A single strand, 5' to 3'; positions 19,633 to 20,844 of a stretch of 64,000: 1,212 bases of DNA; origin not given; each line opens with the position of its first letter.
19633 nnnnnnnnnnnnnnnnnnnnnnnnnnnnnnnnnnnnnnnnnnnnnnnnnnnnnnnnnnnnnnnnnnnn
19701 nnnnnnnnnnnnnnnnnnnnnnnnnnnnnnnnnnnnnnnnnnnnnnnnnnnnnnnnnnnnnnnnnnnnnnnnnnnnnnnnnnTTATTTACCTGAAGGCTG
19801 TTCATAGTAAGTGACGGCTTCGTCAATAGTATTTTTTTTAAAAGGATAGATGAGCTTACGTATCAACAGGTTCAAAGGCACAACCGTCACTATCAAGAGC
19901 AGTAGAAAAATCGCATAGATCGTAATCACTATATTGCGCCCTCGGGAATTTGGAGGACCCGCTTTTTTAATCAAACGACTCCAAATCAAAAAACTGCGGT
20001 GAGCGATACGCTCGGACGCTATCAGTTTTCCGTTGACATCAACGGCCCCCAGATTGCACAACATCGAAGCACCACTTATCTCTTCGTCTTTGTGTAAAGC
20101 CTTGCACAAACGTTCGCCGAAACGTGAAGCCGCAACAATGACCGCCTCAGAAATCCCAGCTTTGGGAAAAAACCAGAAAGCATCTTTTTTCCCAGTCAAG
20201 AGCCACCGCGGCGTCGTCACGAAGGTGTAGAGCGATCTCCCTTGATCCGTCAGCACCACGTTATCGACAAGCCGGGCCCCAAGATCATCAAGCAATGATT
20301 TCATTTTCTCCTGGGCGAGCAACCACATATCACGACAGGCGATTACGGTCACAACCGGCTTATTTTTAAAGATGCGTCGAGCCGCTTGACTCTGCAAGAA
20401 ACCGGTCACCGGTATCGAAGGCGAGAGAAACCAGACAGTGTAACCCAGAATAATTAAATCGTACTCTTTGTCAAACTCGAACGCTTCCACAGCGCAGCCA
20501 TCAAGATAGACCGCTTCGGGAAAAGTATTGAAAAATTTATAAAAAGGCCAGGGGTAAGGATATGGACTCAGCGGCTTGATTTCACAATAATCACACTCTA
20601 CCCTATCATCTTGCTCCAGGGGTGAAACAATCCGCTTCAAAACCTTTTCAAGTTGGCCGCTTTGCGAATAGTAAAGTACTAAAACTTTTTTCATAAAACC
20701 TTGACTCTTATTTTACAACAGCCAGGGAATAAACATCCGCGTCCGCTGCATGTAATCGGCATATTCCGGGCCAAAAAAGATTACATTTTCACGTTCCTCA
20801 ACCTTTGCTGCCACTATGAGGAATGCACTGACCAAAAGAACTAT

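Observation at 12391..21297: Compact DarA/DarB-type (dialkylresorcinol-like) lipid biosynthetic cluster with its own KS/CLF pair, ACP, ABC exporter, BtrH-like protein and ICMT-like methyltransferase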

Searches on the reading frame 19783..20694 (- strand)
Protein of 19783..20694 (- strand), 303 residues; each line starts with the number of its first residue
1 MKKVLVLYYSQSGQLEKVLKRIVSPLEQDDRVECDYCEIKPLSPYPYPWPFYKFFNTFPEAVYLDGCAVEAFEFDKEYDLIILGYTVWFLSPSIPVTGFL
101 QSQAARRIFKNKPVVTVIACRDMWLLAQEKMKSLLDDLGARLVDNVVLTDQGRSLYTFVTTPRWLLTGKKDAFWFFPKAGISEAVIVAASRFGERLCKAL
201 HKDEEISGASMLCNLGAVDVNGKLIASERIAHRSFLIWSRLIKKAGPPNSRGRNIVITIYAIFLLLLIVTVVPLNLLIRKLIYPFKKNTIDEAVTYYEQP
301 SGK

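Call 3: search_protein_families(library=pfam, proteins=[window:19783-20694:-], max_evalue=0.01)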
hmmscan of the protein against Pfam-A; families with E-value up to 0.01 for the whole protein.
window:19783-20694:- (303 aa): 1 family
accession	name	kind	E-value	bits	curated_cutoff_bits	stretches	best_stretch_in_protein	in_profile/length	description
PF12682.12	Flavodoxin_4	-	0.0012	18.8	24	0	75-103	71-99/155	Flavodoxin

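Call 4: search_protein_families(library=ncbifam, proteins=[window:19783-20694:-], max_evalue=0.01)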
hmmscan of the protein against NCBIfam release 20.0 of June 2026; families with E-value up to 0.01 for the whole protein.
window:19783-20694:- (303 aa): 1 family
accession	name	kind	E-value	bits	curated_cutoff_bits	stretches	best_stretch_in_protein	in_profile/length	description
NF005501.0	PRK07116.1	subfamily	9.5e-05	21.9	198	0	76-116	76-112/161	flavodoxin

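Call 12: find_homologous_proteins(query=window:19783-20694:-)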
Query window:19783-20694:- (303 aa): 3923 proteins with E <= 0.001 among 5154 candidates; the best 120 are listed.
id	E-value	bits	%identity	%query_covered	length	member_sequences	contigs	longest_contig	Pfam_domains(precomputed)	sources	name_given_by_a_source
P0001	3.0e-202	688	100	100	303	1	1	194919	-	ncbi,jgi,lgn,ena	-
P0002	5.6e-161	553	81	100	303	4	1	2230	-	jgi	-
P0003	1.4e-160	551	81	100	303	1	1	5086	-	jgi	jgi:hypothetical protein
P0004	6.0e-160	549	78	100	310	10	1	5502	-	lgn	-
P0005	6.3e-160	549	80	100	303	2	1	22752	-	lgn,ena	-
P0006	6.7e-159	546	80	100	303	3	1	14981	-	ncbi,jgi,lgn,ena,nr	ncbi:MAG: dialkylresorcinol condensing enzyme [Deltaproteobacteria bacterium]|nr:dialkylresorcinol c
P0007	4.2e-158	543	79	98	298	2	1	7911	-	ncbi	-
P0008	1.1e-157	542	80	100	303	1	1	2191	-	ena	-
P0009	1.4e-156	538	78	100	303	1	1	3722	-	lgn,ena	-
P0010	2.3e-156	537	76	100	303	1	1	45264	-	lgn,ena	-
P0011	1.6e-155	535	76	100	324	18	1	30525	-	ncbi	-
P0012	2.8e-155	534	76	100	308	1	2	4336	-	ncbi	-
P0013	3.0e-155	534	76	100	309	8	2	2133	-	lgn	-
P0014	1.2e-154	532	75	100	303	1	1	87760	-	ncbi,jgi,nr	ncbi:MAG: dialkylresorcinol condensing enzyme [Desulfoarculaceae bacterium]|nr:dialkylresorcinol con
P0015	1.9e-154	531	76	100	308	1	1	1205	-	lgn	-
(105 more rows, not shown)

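Call 18: find_related_loci(query=window:19783-20694:-, collection=genome_contigs, flank=10000)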
Query window:19783-20694:- (303 aa) in genome_contigs; peptide patterns used: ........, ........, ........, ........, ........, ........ (x = any residue, [..] = any of these).
141 stretches matched a pattern; 99 encode a relative of the query (tblastn E <= 1e-3); the best 80 are kept; 80 distinct loci.
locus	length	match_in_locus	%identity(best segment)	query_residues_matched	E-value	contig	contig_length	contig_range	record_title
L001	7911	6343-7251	79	1-303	6e-166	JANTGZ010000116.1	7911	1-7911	MAG: Thermodesulfobacteriota bacterium isolate bin10093 c_000000010714, whole genome shotgun sequence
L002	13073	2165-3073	80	1-303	1e-164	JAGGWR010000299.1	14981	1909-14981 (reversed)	MAG: Candidatus Tharpella aukensis isolate AUK131 PB_MBMC_085_c_000000000325, whole genome shotgun sequence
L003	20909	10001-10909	78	1-303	3e-164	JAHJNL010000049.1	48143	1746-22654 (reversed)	MAG: Proteobacteria bacterium isolate Old_saline_glass_biofilm.mb.15 Old_saline_glass_b.mb.15_k141_21999, whole genome s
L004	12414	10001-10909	79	1-303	1e-163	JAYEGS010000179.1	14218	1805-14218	MAG: Pseudomonadota bacterium isolate MAG240 MAG240_179, whole genome shotgun sequence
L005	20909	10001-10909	76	1-303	8e-161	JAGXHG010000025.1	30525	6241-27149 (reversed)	MAG: Desulfobulbaceae bacterium isolate LH_M57 k141_915057, whole genome shotgun sequence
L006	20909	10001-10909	75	1-303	1e-160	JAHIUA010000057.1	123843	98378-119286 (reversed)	MAG: Proteobacteria bacterium isolate MM_PC_MetaG.mb.230 MM_PC_MetaG.mb.230_k141_1021030, whole genome shotgun sequence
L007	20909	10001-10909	75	1-303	2e-160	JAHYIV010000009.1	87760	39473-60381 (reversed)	MAG: Desulfoarculaceae bacterium isolate KA05 NODE_135_length_87760_cov_16.511018, whole genome shotgun sequence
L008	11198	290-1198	76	1-303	1e-160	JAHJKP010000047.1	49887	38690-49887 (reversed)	MAG: Proteobacteria bacterium isolate Modern_marine_rock_biofilm.mb.87 Modern_marine_rock.mb.87_k141_857326, whole genom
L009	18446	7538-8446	75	1-303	6e-160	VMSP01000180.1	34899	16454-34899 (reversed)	MAG: Desulfocapsa sp. isolate N3_15 k141_88038, whole genome shotgun sequence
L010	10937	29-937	76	1-303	5e-159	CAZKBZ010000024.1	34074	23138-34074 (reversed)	MAG TPA_asm: uncultured Desulfobulbus sp. isolate SRP338002_co1_119 genome assembly, contig: NODE_1162_length_34074_cov_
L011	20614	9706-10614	75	1-303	2e-157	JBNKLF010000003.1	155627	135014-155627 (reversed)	MAG: Sulfurimonadaceae bacterium isolate H1H2.bin.21.strict NODE_3_length_155627_cov_5.795969, whole genome shotgun sequ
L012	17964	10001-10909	75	1-303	2e-157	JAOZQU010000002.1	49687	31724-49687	MAG: Desulfocapsa sp. isolate GMC6_bin_5 GMC6_234_length_49687_cov_10.664088, whole genome shotgun sequence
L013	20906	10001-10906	74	2-303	8e-157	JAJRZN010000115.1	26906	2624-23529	MAG: Deltaproteobacteria bacterium isolate Dive96_bin4.200 k141_1513108, whole genome shotgun sequence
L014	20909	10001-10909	74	1-303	1e-156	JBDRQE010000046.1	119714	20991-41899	MAG: Pseudomonadota bacterium isolate MEGAHIT-group-2.20 k141_831800, whole genome shotgun sequence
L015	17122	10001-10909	74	1-303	1e-155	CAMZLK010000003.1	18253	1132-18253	uncultured Desulfocapsa sp. isolate TAG_MAG_00006 genome assembly, contig: TAG_MAG_00006_000000000065, whole genome shot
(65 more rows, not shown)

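Call 26: find_encoding_contigs(protein=window:19783-20694:-, flank=10000, max_places=3)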
Protein window:19783-20694:- (303 aa): 3 contigs read that carry it; 1 place shown.
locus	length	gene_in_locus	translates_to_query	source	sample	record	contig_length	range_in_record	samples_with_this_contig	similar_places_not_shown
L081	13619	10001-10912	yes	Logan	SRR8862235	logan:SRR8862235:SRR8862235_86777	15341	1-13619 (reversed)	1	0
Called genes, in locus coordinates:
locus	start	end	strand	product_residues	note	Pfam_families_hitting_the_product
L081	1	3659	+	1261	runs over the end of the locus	PF05378:Hydant_A_N, PF01968:Hydantoinase_A, PF19278:Hydant_A_C (weak), PF02538:Hydantoinase_B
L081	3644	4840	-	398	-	PF07690:MFS_1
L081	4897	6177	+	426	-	PF00037:Fer4, PF12797:Fer4_2 (weak), PF12837:Fer4_6, PF12838:Fer4_7, PF13187:Fer4_9 (weak), PF13237:Fer4_10, PF13459:Fer4_15 (faint), PF14697:Fer4_21 (weak)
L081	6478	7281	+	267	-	PF14453:ThiS-like, PF00899:ThiF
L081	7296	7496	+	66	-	PF02597:ThiS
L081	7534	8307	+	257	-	PF00977:His_biosynth (faint), PF05690:ThiG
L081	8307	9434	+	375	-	PF04055:Radical_SAM, PF06968:BATS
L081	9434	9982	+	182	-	PF04191:PEMT (weak)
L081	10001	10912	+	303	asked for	-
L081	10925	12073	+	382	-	PF08541:ACP_syn_III_C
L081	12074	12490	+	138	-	-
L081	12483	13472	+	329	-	PF14399:BtrH_N, PF16169:DUF4872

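Call 39: search_dna_similar(query=window:19783-20694:-, collection=plasmids, mode=protein, max_rows=15)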
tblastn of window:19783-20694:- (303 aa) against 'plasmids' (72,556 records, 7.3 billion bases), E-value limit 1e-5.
Records with a match: 4; places in all: 4; records where one place covers at least 80% of the query: 4.
Best place of each record, by identity: <60% 4.
By first word of the organism name: Streptomyces 3; Burkholderia 1.
By predicted mobility (MOB-suite, as given by PLSDB): non-mobilizable 2; conjugative 1; mobilizable 1.
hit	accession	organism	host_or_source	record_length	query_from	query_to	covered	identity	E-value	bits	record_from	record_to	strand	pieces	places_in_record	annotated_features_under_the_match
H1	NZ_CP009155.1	Burkholderia pseudomallei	environmental sample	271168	1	303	100%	47.9%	8e-86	287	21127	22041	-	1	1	hypothetical protein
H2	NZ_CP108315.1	Streptomyces sp. NBC_00008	-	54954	3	300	98%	31.0%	5e-32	132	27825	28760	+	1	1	hypothetical protein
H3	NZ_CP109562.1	Streptomyces sp. NBC_01383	-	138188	3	300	98%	29.8%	4e-31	130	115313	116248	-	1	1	hypothetical protein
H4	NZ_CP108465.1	Streptomyces sp. NBC_01260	-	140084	3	300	98%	29.8%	4e-31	130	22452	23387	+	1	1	hypothetical protein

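Call 41: get_annotated_region(hit=H1, flank=12000)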
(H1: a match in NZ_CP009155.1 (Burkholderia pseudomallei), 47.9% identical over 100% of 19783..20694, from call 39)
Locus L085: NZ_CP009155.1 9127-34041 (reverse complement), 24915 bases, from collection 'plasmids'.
description: Burkholderia pseudomallei strain TSV202 plasmid 1, complete sequence
organism: Burkholderia pseudomallei (NCBI taxid 28450)
taxonomy: Bacteria; Pseudomonadota; Betaproteobacteria; Burkholderiales; Burkholderiaceae; Burkholderia; Burkholderia pseudomallei
host: -; source: environmental sample; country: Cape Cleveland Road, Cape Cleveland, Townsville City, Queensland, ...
typing (MOB-suite, as given by PLSDB): conjugative; replicon rep_cluster_1398; relaxase MOBH; mating-pair formation MPF_T
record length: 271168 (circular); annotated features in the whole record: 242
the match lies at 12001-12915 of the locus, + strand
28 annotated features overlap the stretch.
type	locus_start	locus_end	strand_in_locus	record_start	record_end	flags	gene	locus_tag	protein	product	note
CDS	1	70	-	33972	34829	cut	-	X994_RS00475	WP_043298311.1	phage Gp37/Gp68 family protein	-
CDS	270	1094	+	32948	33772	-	-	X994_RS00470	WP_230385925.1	three-Cys-motif partner protein TcmP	-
CDS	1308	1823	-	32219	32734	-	-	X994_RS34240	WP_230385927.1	TniQ family protein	-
CDS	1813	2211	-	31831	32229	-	-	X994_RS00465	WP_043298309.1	TniB family NTP-binding protein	-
CDS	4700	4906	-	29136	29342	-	-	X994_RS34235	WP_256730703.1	helix-turn-helix transcriptional regulator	-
CDS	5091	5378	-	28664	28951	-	-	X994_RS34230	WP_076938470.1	H-NS histone family protein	-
CDS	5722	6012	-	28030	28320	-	-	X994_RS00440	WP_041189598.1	hypothetical protein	-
CDS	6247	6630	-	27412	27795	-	-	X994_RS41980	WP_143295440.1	hypothetical protein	-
CDS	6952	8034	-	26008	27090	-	-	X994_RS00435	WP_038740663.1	hypothetical protein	-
CDS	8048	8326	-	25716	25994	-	-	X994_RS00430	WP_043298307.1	hypothetical protein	-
CDS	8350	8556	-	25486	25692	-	-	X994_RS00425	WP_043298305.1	hypothetical protein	-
CDS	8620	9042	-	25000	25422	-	-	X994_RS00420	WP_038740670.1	type II toxin-antitoxin system VapC family toxin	-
CDS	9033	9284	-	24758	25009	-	-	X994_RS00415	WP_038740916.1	type II toxin-antitoxin system Phd/YefM family antitoxin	-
CDS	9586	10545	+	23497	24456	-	-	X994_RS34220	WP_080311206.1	tyrosine-type recombinase/integrase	GO:0015074 - DNA integration [Evidence IEA]; GO:0006310 - DNA recombination [Evidence IEA]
CDS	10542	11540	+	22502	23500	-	-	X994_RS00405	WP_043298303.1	tyrosine-type recombinase/integrase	GO:0015074 - DNA integration [Evidence IEA]; GO:0006310 - DNA recombination [Evidence IEA]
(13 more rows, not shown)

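Call 53: search_solved_structures(query=window:19783-20694:-, max_evalue=1, show_alignments=1)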
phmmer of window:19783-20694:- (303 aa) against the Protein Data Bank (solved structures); distinct sequences matched with E-value up to 1: 2.
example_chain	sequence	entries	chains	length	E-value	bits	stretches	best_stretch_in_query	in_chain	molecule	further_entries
2mwm_A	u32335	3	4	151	0.0012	21.1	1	2-102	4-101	Putative trp repressor binding protein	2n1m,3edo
3klb_A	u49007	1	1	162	0.039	16.1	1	2-103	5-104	Putative Flavoprotein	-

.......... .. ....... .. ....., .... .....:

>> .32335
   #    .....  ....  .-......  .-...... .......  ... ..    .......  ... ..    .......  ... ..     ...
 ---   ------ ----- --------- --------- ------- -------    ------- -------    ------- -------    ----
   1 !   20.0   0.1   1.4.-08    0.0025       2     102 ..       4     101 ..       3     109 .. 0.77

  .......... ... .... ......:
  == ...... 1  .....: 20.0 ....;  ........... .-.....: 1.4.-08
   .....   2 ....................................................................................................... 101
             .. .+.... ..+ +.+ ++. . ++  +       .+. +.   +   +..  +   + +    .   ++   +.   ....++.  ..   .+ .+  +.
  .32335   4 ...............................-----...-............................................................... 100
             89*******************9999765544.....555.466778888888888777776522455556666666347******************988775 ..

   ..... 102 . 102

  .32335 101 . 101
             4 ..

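Call 66: predict_structure(alignment_id=A3)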
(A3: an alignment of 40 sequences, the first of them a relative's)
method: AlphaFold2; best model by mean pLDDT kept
length: 303 residues; sequences in the alignment: 40
mean_pLDDT: 81.2   pTM: 0.82
mean pLDDT of the five models: 81.2, 74.2, 74.0, 73.1, 68.2
residues with pLDDT >= 90: 119; 70-90: 116; 50-70: 60; < 50: 8
segments of 3 or more residues with pLDDT < 50: 300-303
pLDDT, mean of each block of 10 residues (from residue 1): 95 91 96 95 81 79 80 90 84 88 94 91 77 94 86 54 69 57 88 94 86 70 56 80 90 92 83 72 75 58 41
secondary structure, 60 per line:
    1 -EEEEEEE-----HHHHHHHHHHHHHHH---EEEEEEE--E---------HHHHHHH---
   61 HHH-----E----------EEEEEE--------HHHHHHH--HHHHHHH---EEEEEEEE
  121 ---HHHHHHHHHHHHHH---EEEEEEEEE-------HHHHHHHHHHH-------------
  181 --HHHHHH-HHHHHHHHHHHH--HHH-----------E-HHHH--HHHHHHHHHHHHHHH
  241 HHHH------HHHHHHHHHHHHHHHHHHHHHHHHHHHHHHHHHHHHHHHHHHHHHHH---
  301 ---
elements in order: E2-8 H14-28 E32-38 H51-57 E80-85 H94-100 H103-109 E113-120 H124-137 E141-149 H157-167 H183-188 H190-201 H220-223 H226-244 H251-297

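Call 69: fold_search(model_id=the predicted structure, library=pdb)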
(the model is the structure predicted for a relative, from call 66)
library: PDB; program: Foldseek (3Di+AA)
matches with E <= 10: 1112; with E <= 0.001: 74
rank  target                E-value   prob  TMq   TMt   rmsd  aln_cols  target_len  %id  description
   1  5tgz                  5.8e-07  1.00  0.38  0.27  21.4       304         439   17  Crystal Structure of the Human Cannabinoid Receptor CB1 (released 2016-11-02)
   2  3klb                  4.3e-06  1.00  0.38  0.67   3.3       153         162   23  Crystal structure of Putative Flavoprotein in Complex with FMN (YP_213683.1) from Bacteroides fragilis NCTC 9343 at 1.75 (released 2010-01-26)
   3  1bu5_A                7.6e-06  1.00  0.34  0.66   4.6       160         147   18  X-RAY CRYSTAL STRUCTURE OF THE DESULFOVIBRIO VULGARIS (HILDENBOROUGH) APOFLAVODOXIN-RIBOFLAVIN COMPLEX (released 1999-02-09)
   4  7epf                  8.1e-06  1.00  0.33  0.26  26.0       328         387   17  Crystal structure of mGlu2 bound to NAM597 (released 2021-06-23)
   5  4j8p                  9.0e-06  1.00  0.38  0.69   4.2       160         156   19  Crystal structure of a Putative flavoprotein (BACUNI_04544) from Bacteroides uniformis ATCC 8492 at 1.50 A resolution (released 2013-03-13)
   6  3edo_B                1.0e-05  1.00  0.38  0.71   3.6       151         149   22  Crystal structure of Flavoprotein in Complex with FMN (YP_193882.1) from Lactobacillus acidophilus NCFM at 1.20 A reso (released 2008-09-30)
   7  4ici                  1.1e-05  1.00  0.37  0.66   3.7       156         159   19  Crystal structure of a putative flavoprotein (BACEGG_01620) from Bacteroides eggerthii DSM 20697 at 1.40 A resolution (released 2013-01-02)
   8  5yog                  1.3e-05  1.00  0.35  0.66   4.4       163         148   19  Crystal Structure of flavodoxin with engineered disulfide bond N14C-C93 (released 2018-03-14)
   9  1akr                  1.4e-05  1.00  0.34  0.65   4.6       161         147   19  G61A OXIDIZED FLAVODOXIN MUTANT (released 1998-05-27)
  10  5xra                  1.4e-05  1.00  0.33  0.24  24.5       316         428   16  Crystal structure of the human CB1 in complex with agonist AM11542 (released 2017-07-12)
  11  4laf_D                1.5e-05  1.00  0.36  0.56  10.9       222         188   15  Crystal structure of PnpB complex with FMN (released 2014-06-25)
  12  5v56_B                1.5e-05  1.00  0.39  0.20  26.1       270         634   14  2.9A XFEL structure of the multi-domain human smoothened receptor (with E194M mutation) in complex with TC114 (released 2017-05-24)
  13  1f4p                  1.6e-05  1.00  0.32  0.62   4.6       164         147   18  Y98W FLAVODOXIN MUTANT 1.5A (D. VULGARIS) (released 2001-04-04)
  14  1akw                  1.8e-05  1.00  0.34  0.65   4.6       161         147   19  G61L OXIDIZED FLAVODOXIN MUTANT (released 1998-05-27)
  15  5f4b_B                1.8e-05  1.00  0.32  0.52  11.1       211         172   19  Structure of B. abortus WrbA-related protein A (WrpA) (released 2016-03-09)
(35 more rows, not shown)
